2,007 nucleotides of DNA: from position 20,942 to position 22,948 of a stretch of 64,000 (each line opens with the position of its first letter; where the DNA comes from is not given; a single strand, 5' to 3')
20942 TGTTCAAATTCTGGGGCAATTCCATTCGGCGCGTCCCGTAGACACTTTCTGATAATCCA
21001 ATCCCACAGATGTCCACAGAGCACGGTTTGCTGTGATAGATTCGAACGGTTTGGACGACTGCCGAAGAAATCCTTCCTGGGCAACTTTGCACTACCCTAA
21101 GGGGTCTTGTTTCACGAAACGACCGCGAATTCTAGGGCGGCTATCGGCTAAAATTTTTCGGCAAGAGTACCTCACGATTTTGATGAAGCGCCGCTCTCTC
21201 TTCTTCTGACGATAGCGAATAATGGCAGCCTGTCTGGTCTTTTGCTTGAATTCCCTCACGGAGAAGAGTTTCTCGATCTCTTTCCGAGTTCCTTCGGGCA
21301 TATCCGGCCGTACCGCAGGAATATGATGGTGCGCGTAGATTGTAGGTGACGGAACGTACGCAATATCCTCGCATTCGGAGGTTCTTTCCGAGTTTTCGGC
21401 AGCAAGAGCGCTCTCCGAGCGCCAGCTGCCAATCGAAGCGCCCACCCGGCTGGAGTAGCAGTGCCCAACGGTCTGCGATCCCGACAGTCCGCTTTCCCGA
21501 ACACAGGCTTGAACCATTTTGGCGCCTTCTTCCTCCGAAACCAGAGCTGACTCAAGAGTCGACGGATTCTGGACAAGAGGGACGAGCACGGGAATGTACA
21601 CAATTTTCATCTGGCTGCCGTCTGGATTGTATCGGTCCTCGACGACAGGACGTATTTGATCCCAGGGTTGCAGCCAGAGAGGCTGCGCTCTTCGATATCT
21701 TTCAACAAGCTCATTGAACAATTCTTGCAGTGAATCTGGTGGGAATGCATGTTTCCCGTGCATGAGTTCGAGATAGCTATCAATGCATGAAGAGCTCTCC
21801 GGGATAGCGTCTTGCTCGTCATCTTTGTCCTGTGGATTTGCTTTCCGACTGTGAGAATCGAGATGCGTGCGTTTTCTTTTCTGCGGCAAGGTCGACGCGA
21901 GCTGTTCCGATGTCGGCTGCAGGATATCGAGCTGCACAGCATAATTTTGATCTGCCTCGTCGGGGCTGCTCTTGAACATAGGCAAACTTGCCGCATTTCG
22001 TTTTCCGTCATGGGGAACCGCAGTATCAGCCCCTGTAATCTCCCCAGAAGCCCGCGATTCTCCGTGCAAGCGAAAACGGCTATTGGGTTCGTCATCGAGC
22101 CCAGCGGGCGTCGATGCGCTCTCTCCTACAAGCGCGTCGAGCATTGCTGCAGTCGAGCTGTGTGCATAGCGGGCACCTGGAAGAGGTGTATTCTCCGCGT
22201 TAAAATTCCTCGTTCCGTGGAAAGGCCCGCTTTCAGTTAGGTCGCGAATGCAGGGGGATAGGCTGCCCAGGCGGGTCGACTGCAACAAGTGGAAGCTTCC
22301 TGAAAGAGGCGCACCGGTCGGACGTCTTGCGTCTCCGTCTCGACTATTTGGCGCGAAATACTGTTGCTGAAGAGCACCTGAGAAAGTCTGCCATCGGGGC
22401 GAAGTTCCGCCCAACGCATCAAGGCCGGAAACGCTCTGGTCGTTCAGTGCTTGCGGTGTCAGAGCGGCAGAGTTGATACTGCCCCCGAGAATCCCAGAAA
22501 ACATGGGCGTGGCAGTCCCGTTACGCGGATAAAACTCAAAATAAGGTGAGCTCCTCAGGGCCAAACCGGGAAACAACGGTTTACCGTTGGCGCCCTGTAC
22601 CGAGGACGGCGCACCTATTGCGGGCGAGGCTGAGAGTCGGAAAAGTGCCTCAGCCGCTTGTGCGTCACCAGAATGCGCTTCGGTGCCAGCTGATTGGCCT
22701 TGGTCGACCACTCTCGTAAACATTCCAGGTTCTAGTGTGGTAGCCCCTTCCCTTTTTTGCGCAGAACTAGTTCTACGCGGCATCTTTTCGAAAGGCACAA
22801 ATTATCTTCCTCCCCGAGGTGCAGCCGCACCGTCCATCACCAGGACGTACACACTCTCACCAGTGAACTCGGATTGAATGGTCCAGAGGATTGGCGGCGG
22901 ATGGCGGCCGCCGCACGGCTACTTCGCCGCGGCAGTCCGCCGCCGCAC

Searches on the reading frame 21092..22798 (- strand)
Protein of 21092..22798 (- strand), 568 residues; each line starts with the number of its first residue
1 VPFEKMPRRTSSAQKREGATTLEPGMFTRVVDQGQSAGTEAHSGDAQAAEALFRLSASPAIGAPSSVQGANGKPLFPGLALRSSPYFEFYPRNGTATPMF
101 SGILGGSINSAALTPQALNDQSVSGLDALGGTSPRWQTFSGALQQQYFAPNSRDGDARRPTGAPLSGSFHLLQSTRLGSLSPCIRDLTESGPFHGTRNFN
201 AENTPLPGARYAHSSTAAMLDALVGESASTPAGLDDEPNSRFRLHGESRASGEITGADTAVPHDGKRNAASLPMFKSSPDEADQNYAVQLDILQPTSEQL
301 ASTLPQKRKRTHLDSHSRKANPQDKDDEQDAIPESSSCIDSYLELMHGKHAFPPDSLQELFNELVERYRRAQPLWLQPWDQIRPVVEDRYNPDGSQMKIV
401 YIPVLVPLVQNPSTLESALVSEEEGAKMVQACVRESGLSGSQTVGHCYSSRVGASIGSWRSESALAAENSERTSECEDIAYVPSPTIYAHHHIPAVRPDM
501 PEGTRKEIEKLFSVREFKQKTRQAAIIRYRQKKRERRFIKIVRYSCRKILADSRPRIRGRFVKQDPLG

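Call 19: search_protein_families(library=pfam, proteins=[window:21092-22798:-], max_evalue=0.01)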
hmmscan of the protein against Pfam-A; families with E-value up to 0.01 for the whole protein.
window:21092-22798:- (568 aa): 1 family
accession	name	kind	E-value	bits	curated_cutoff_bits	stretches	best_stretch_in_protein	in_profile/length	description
PF06203.19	CCT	-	7.4e-17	61.6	28.4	1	522-564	1-43/44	CCT motif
